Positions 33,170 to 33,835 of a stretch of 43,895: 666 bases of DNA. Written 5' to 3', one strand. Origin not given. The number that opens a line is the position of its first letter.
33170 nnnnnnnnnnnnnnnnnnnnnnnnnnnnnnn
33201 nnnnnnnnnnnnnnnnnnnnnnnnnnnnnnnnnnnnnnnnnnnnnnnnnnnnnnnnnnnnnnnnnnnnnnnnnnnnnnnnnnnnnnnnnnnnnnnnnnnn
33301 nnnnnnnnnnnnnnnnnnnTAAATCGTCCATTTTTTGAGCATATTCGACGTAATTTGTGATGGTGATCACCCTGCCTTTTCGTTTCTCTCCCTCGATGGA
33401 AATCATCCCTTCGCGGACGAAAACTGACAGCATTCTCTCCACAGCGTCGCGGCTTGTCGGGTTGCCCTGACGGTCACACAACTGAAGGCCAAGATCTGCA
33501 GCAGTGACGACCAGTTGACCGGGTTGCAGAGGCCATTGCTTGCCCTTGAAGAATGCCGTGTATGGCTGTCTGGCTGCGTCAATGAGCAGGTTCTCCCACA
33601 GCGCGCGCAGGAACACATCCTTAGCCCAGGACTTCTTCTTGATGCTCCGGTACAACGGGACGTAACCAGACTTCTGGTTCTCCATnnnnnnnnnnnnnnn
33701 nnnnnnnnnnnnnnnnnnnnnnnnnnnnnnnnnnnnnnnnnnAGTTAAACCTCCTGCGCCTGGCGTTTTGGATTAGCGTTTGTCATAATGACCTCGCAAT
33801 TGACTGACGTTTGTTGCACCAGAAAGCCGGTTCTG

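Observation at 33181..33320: Iteron-type origin embedded in the O-like gene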

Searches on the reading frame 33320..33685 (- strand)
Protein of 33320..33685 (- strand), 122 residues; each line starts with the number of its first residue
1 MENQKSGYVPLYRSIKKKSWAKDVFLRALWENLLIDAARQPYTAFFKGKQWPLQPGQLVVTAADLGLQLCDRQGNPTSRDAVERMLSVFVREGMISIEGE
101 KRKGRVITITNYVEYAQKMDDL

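Call 18: find_related_loci(query=window:33320-33685:-, collection=genome_contigs, flank=2500)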
Query seq(122 aa) (122 aa) in genome_contigs; peptide patterns used: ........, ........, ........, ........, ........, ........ (x = any residue, [..] = any of these).
79 stretches matched a pattern; 14 encode a relative of the query (tblastn E <= 1e-3); 14 distinct loci.
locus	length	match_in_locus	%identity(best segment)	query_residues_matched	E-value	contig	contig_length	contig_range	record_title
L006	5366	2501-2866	100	1-122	4e-83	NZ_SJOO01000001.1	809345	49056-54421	Enterobacter wuhouensis strain WCHEW120002 1, whole genome shotgun sequence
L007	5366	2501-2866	99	1-122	1e-81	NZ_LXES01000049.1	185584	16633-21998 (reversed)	Enterobacter soli ATCC BAA-2102 Sequence00049, whole genome shotgun sequence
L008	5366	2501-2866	84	1-122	4e-71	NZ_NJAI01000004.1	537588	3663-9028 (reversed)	Xenorhabdus hominickii strain DSM 17903 Xhom_4, whole genome shotgun sequence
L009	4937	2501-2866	83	1-122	8e-70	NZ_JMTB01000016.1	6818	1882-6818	Trabulsiella guamensis ATCC 49490 GTGU.assembly.016, whole genome shotgun sequence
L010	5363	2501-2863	83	1-121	4e-69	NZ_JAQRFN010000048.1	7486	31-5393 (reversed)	Xenorhabdus anantnagensis strain XENO-2 RM1_48, whole genome shotgun sequence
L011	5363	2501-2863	82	1-121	4e-68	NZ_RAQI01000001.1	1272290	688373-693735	Xenorhabdus ehlersii strain DSM 16337 Ga0242589_11, whole genome shotgun sequence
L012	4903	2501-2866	80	1-122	8e-67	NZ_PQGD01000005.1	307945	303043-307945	Superficieibacter electus strain BP-1 NODE_5_length_307945_cov_35.1158, whole genome shotgun sequence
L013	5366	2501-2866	80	1-122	5e-65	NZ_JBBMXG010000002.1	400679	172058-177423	Xenorhabdus bharatensis strain CS20 contig00002, whole genome shotgun sequence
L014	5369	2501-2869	79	1-122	2e-64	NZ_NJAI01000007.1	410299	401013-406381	Xenorhabdus hominickii strain DSM 17903 Xhom_7, whole genome shotgun sequence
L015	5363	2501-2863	74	1-121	5e-62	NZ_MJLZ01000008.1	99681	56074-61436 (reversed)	Brenneria alni strain NCPPB 3934 BA_contig000008, whole genome shotgun sequence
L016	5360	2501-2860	73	1-120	3e-59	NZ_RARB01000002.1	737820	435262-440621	Pantoea piersonii strain IIIF1SW-P2 scaffold2.1, whole genome shotgun sequence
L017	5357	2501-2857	72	1-119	3e-57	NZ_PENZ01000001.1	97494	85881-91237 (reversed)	Proteus faecis strain TJ1636 scaffold14, whole genome shotgun sequence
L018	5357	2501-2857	70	1-119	1e-57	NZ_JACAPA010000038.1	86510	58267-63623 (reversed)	Pantoea sp. B9002 run0228_B9002_S28_L005_contig_38, whole genome shotgun sequence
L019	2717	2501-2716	99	1-72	4e-46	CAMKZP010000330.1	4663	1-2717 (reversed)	MAG: uncultured Enterobacter sp. isolate SRR10810004_bin.5_metawrap_v1.3.0_MAG genome assembly, contig: ERZ12407369_2491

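Call 25: search_dna_similar(query=window:33320-33685:-, collection=phages, mode=protein, max_rows=60, rows=spread)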
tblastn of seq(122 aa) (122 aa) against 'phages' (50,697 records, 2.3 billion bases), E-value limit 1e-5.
Records with a match: 69; places in all: 69; records where one place covers at least 80% of the query: 69.
Best place of each record, by identity: 80-90% 12; 60-80% 52; <60% 5.
By first word of the organism name: Stx2a-converting 48; Klebsiella 7; Escherichia 5; Enterobacter 3; Yersinia 2; Enterobacteria 1; Stx2-converting 1; Staphylococcus 1; Salmonella 1.
By host as written in the record: - 49; Klebsiella pneumoniae 4; Yersinia enterocolitica 2; Klebsiella pneumoniae ST16-OXA48 1; Klebsiella pneumoniae KH43 1; Klebsiella pneumoniae H151440672 1; Escherichia coli RS218 1; Escherichia coli 4s 1; and 9 more.
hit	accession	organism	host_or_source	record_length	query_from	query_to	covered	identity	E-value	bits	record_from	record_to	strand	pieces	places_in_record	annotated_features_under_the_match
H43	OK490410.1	Klebsiella phage Kp4856-1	Klebsiella pneumoniae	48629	1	122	100%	81.1%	1e-64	216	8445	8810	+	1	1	record has no annotation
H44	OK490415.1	Klebsiella phage Kp4862-1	Klebsiella pneumoniae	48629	1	122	100%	81.1%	1e-64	216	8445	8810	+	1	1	record has no annotation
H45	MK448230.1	Klebsiella phage ST16-OXA48phi5.2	Klebsiella pneumoniae ST16-OXA48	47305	1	122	100%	81.1%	1e-64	216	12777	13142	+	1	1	replication protein O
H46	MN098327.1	Klebsiella phage Mulock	Klebsiella pneumoniae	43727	1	122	100%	81.1%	1e-64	216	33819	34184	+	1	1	DNA replication protein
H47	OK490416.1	Klebsiella phage Kp4864-1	Klebsiella pneumoniae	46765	1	122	100%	81.1%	2e-64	216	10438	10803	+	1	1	record has no annotation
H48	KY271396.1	Klebsiella phage 2 LV-2017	Klebsiella pneumoniae H151440672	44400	1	122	100%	81.1%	3e-64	215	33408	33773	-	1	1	replication initiation protein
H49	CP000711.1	Enterobacteria phage CUS-3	Escherichia coli RS218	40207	1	122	100%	80.3%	1e-63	213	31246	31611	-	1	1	O: phage replication protein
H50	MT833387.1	Escherichia phage HF4s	Escherichia coli 4s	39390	1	122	100%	80.3%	2e-62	210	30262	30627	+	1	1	DNA replication protein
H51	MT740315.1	Escherichia phage JEP4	Escherichia coli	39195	1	121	99%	80.2%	2e-62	210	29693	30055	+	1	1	replication protein O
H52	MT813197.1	Escherichia phage vB_EcoP_Kapi1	Escherichia coli MP1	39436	1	121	99%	80.2%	2e-62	210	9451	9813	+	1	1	replication protein O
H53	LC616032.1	Stx2a-converting phage Stx2_EH1965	-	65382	1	121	99%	79.3%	2e-61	207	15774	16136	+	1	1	none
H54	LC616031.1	Stx2a-converting phage Stx2_EH0505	-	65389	1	121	99%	79.3%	2e-61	207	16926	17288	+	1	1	none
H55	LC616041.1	Stx2a-converting phage Stx2_PV12-16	-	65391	1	121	99%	79.3%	2e-61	207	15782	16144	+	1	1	none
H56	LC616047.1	Stx2a-converting phage Stx2_6804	-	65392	1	121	99%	79.3%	2e-61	207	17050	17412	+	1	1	none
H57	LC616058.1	Stx2a-converting phage Stx2_716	-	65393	1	121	99%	79.3%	2e-61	207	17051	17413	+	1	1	none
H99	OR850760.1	Salmonella phage S.Inf 5-2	Salmonella enterica subsp. enterica ...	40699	1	117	96%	47.0%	2e-26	107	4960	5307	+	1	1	record has no annotation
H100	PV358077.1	Enterobacter phage ENT1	Enterobacter hormaechei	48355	1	115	94%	47.8%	2e-25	104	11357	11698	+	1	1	record has no annotation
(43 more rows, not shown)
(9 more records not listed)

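Call 26: get_annotated_region(hit=H49, flank=1500)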
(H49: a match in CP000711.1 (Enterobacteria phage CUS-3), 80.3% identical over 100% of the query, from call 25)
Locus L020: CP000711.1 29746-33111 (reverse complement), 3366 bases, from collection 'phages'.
description: Enterobacteria phage CUS-3, complete genome.
organism: Enterobacteria phage CUS-3 (NCBI taxid 539221)
taxonomy: Viruses; Duplodnaviria; Heunggongvirae; Uroviricota; Caudoviricetes; Lederbergvirus
host: Escherichia coli RS218; source: -; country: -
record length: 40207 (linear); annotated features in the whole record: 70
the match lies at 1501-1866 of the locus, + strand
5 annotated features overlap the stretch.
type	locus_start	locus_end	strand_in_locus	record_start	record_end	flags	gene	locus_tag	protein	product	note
CDS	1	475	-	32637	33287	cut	cI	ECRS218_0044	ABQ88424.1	prophage repressor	GO_function: GO:0043565 - sequence-specific DNA binding [Evidence ISS]; GO_function: GO:0008236 - serine-type peptidase ...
CDS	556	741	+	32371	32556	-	cro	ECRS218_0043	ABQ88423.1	repressor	transcriptional activator/repressor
CDS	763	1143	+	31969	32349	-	cII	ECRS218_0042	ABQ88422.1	phage regulatory protein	GO_function: GO:0003677 - DNA binding [Evidence ISS]; GO_function: GO:0030528 - transcription regulator activity ...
CDS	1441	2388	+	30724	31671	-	O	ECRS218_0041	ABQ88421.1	phage replication protein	GO_process: GO:0006260 - DNA replication [Evidence ISS]; DNA replication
CDS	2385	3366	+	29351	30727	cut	P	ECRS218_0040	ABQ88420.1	replicative DNA helicase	GO_function: GO:0000166 - nucleotide binding [Evidence ISS]; GO_function: GO:0017111 - nucleoside-triphosphatase ...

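Call 27: get_annotated_region(hit=H99, flank=1500)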
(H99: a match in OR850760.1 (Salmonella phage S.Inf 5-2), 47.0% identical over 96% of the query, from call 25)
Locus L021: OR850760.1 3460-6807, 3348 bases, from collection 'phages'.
description: UNVERIFIED_ORG: Salmonella phage S.Inf 5-2 clone NODE_1_length_40699_cov_40.644355 genomic sequence.
organism: Salmonella phage S.Inf 5-2 (NCBI taxid 3113839)
taxonomy: Viruses
host: Salmonella enterica subsp. enterica serovar Infantis; source: wastewater; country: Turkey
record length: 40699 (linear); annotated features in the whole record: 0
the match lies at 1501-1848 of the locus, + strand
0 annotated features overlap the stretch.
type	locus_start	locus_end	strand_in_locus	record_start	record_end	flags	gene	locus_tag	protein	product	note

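Call 28: get_annotated_region(hit=H100, flank=1500)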
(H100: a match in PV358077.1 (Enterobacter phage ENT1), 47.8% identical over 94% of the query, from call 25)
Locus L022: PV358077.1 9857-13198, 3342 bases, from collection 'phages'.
description: UNVERIFIED: Enterobacter phage ENT1, complete genome.
organism: Enterobacter phage ENT1 (NCBI taxid 3445837)
taxonomy: Viruses
host: Enterobacter hormaechei; source: -; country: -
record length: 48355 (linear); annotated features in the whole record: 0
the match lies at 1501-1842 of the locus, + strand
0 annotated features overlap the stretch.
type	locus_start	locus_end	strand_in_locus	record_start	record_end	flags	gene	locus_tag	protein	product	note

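Call 29: get_annotated_region(hit=H53, flank=1500)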
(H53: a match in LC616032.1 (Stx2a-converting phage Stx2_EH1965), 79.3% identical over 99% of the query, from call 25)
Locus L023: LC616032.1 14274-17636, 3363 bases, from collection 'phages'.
description: Stx2a-converting phage Stx2_EH1965 DNA, complete genome.
organism: Stx2a-converting phage Stx2_EH1965 (NCBI taxid 2816141)
taxonomy: Viruses; Duplodnaviria; Heunggongvirae; Uroviricota; Caudoviricetes; Sepvirinae
host: -; source: -; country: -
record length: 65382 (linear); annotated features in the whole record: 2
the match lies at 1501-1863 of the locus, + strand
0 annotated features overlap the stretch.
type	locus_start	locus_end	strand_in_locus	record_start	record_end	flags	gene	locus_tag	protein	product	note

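Call 40: find_related_loci(query=A2, collection=viral_contigs, flank=1500)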
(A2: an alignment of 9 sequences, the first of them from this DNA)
Query A2 (122 aa) in viral_contigs; peptide patterns used: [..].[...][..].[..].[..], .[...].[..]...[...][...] (x = any residue, [..] = any of these).
600 stretches matched a pattern (row limit reached: there are more); 543 encode a relative of the query (tblastn E <= 1e-3); the best 80 are kept; 80 distinct loci.
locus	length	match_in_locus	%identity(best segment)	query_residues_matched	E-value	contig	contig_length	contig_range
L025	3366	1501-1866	100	1-122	4e-83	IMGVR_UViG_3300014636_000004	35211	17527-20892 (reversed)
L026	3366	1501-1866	100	1-122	8e-83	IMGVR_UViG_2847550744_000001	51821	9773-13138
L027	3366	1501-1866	100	1-122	4e-83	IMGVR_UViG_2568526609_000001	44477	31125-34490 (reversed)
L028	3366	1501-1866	100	1-122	3e-83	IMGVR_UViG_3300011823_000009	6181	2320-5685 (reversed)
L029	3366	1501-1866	100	1-122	3e-83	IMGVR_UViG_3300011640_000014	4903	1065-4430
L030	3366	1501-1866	100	1-122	3e-83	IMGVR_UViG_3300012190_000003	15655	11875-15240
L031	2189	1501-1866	100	1-122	3e-84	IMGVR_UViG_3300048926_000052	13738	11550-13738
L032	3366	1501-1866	100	1-122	4e-83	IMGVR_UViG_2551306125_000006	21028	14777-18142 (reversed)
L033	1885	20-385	100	1-122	8e-85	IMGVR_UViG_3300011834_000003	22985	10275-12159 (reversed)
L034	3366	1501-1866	100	1-122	4e-83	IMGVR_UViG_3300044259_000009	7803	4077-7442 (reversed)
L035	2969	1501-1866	100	1-122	2e-83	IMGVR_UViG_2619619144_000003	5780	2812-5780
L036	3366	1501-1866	100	1-122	4e-83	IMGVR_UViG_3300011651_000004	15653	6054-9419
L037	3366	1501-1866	100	1-122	4e-83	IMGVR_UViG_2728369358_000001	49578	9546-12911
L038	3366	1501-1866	100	1-122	4e-83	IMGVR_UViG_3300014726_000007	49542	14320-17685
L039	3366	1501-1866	100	1-122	4e-83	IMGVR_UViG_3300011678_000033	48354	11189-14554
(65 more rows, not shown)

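Call 57: search_solved_structures(query=A2, max_evalue=10, show_alignments=3)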
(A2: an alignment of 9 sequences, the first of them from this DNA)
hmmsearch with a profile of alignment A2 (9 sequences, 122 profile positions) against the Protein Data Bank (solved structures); distinct sequences matched with E-value up to 10: 7.
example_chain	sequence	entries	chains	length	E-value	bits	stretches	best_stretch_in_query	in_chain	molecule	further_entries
1u9p_A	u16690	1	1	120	0.0044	20.2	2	64-101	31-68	pArc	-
1z01_A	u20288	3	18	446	0.085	16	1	43-93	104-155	2-oxo-1,2-dihydroquinoline 8-monooxygenase, oxygenase component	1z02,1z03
2xig_A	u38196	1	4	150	0.17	15.1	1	72-110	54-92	FERRIC UPTAKE REGULATION PROTEIN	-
6l4p_B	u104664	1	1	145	0.34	14.1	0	68-119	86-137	Flagellar outer dynein arm heavy chain gamma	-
28ye_O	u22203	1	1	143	0.51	13.5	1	15-96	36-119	Large ribosomal subunit protein uL22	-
2gxf_A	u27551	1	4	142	0.62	13.2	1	88-115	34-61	Hypothetical protein yybH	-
3tgn_A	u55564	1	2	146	0.89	12.7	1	76-107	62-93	Adc operon repressor AdcR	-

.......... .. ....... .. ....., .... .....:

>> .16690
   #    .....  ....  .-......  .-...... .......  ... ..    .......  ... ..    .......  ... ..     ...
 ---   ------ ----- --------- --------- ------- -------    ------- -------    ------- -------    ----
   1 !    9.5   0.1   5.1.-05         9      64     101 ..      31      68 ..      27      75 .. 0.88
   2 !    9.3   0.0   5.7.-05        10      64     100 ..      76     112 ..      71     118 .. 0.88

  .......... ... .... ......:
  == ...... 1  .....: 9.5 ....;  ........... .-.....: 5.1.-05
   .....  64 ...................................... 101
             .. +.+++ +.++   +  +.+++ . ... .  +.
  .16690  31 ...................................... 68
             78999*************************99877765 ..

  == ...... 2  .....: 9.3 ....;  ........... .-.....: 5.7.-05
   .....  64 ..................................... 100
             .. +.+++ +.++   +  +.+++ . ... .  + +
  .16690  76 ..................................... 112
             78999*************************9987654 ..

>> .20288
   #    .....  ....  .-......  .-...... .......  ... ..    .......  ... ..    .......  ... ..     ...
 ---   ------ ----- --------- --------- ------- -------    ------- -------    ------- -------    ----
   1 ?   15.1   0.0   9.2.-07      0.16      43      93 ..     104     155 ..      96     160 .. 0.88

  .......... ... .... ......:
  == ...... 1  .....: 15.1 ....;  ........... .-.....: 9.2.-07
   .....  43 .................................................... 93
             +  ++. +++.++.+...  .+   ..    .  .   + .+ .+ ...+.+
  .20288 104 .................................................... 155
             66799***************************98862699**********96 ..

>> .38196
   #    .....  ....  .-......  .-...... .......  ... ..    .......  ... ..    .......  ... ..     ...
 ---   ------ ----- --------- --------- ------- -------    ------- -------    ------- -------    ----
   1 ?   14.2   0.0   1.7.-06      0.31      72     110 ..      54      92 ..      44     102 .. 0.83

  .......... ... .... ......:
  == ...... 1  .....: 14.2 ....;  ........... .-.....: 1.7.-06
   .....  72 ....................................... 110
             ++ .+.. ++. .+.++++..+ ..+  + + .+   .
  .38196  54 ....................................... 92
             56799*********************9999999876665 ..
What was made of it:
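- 33320..33685 (-): Coding region of the N-terminal winged-helix domain (aa 1-122); the predicted recognition helix is aa 79-91 (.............) and the wing is aa 95-109. Weak profile matches to the Fur and AdcR recognition helices (call 57).
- Tried and rejected: Solved structures: the profile search gave only weak winged-helix-type matches (best E 0.0044; Fur 0.17, AdcR 0.89; call 57).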

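Call 59: find_homologous_proteins(query=window:33320-33685:-, max_evalue=0.001)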
Query seq(122 aa) (122 aa): 59 proteins with E <= 0.001 among 60 candidates.
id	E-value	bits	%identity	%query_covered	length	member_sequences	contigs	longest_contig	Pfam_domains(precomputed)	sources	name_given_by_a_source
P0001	9.3e-75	266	100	100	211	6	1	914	PF04492.20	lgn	-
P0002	7.3e-72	257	99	97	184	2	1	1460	PF04492.20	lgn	-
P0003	9.8e-70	250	98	97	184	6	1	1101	PF04492.20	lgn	-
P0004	1.6e-69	249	97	97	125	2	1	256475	PF04492.20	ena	-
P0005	5.6e-60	218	81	100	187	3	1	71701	PF04492.20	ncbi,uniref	ncbi:replication protein, partial [Enterobacter hormaechei]|uniref:replication protein n=1 Tax=Enter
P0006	1.2e-59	217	82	97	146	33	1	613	PF04492.20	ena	-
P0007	1.2e-59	217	82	97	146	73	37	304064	PF04492.20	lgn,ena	-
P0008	3.8e-59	216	80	100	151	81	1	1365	PF04492.20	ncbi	ncbi:TPA: replication protein, partial [Escherichia coli]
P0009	4.3e-59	215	80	100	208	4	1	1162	PF04492.20,PF21247.4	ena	-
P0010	4.9e-59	215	81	99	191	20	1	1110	PF04492.20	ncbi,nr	ncbi:replication protein, partial [Salmonella enterica]|nr:replication protein [Salmonella enterica 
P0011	5.2e-59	215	80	100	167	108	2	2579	PF04492.20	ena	-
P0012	5.7e-59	215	80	99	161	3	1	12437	PF04492.20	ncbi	ncbi:TPA: replication protein, partial [Escherichia coli]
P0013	7.3e-59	215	80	100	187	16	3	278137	PF04492.20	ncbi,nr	ncbi:replication protein, partial [Salmonella enterica subsp. enterica serovar Schwarzengrund]|nr:re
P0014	8.6e-59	214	80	100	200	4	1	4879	PF04492.20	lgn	-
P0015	9.3e-59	214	80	100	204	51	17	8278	PF04492.20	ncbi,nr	ncbi:replication protein, partial [Escherichia coli]|nr:replication protein [Escherichia coli] EEQ37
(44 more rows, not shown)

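Call 66: predict_structure(alignment_id=A3)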
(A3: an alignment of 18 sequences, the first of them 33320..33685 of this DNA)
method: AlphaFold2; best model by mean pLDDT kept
length: 122 residues; sequences in the alignment: 18
mean_pLDDT: 85.2   pTM: 0.78
mean pLDDT of the five models: 85.2, 85.0, 84.7, 82.9, 81.8
residues with pLDDT >= 90: 71; 70-90: 34; 50-70: 10; < 50: 7
segments of 3 or more residues with pLDDT < 50: 1-7
pLDDT, mean of each block of 10 residues (from residue 1): 45 78 91 93 93 96 91 86 95 93 91 78 55
secondary structure, 60 per line:
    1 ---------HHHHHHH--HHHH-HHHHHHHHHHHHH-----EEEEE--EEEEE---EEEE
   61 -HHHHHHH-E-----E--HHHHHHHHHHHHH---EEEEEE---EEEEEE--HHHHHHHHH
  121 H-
elements in order: H10-16 H19-22 H24-36 E42-46 E49-53 E57-60 H62-68 H79-91 E95-100 E104-109 H112-121
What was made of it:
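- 33320..33685 (-): AlphaFold2 model, pLDDT 85 (call 66).
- The model places these residues at the N-terminus of helix 3 of a winged helix (call 66).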

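Call 68: fold_search(model_id=the predicted structure, library=pdb)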
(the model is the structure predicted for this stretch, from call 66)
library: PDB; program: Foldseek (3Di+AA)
matches with E <= 10: 1314; with E <= 0.001: 0
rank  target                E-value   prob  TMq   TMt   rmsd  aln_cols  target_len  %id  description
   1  9bh5_AK               9.7e-03  0.97  0.31  0.38   6.1        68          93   12  High-resolution C. elegans 80S ribosome structure - class 1 (released 2024-09-04)
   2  5loe_B                1.6e-02  0.98  0.46  0.24   7.3       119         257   13  Structure of full length Cody from Bacillus subtilis in complex with Ile (released 2017-01-11)
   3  3eco_A                1.7e-02  0.96  0.45  0.41   9.4       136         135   14  Crystal structure of MepR, a transcription regulator of the Staphylococcus aureus multidrug efflux pump MepA (released 2009-02-10)
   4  3f6v                  2.0e-02  0.98  0.34  0.42   4.0        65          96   18  Crystal structure of Possible transcriptional regulator for arsenical resistance (released 2008-11-25)
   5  7oyc_K2               2.4e-02  0.97  0.40  0.50   5.7       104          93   15  Cryo-EM structure of the Xenopus egg 80S ribosome (released 2022-07-20)
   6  7r81_L2               2.4e-02  0.96  0.38  0.48   5.4       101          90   13  Structure of the translating Neurospora crassa ribosome arrested by cycloheximide (released 2021-12-01)
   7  9r9o_SK               2.7e-02  0.98  0.41  0.57   5.1        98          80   12  Yeast 80S with nascent chain in complex with Ssb1-ADP in the S1 state (released 2025-12-24)
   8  3cta                  2.9e-02  0.99  0.48  0.33   3.8       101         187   18  Crystal structure of riboflavin kinase from Thermoplasma acidophilum (released 2008-04-29)
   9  6qh0_C                3.1e-02  0.99  0.47  0.51   4.7       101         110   13  The complex structure of hsRosR-S5 (VNG0258H/RosR-S5) (released 2019-07-10)
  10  3jth_B                3.1e-02  0.93  0.41  0.52   6.6       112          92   15  Crystal structure of a transcriptional regulator HlyU from Vibrio vulnificus CMCP6 (released 2010-03-16)
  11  9hl9_Sa               3.3e-02  0.99  0.31  0.44   2.8        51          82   20  CRYO-EM STRUCTURE OF LEISHMANIA MAJOR 80S RIBOSOME WITH P/E-site tRNA AND mRNA : LM14Cs1H3 sKO STRAIN (released 2025-10-15)
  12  8q7z_Aj               3.3e-02  0.93  0.38  0.46   5.8       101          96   16  Structure of the G. gallus 80S non-rotated ribosome (released 2024-08-28)
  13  4fx0_B                3.3e-02  0.87  0.39  0.35  12.6       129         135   14  Crystal structure of M. tuberculosis transcriptional regulator MosR (released 2012-09-26)
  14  3cuo_C                3.3e-02  0.85  0.38  0.46   7.1       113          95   15  Crystal structure of the predicted DNA-binding transcriptional regulator from E. coli (released 2008-06-17)
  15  8cq7_M                3.5e-02  0.87  0.30  0.36   5.9        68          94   16  Crystal structure of phyllanthoside bound to the Candida albicans 80S ribosome (released 2024-09-11)
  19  3m9a                  4.0e-02  0.97  0.47  0.58   5.6       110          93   12  Protein structure of type III plasmid segregation TubR (released 2010-07-07)
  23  3m8e_B                4.0e-02  0.90  0.40  0.49   6.6       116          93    9  Protein structure of Type III plasmid segregation TubR (released 2010-07-07)
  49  3m8e_A                6.3e-02  0.85  0.40  0.46   6.5       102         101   11  Protein structure of Type III plasmid segregation TubR (released 2010-07-07)
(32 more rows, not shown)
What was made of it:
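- Closest known: TubR-tubC plasmid partition complex. Same: TubR appears among the weak fold matches (3m9a and 3m8e, E about 0.04, call 68).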
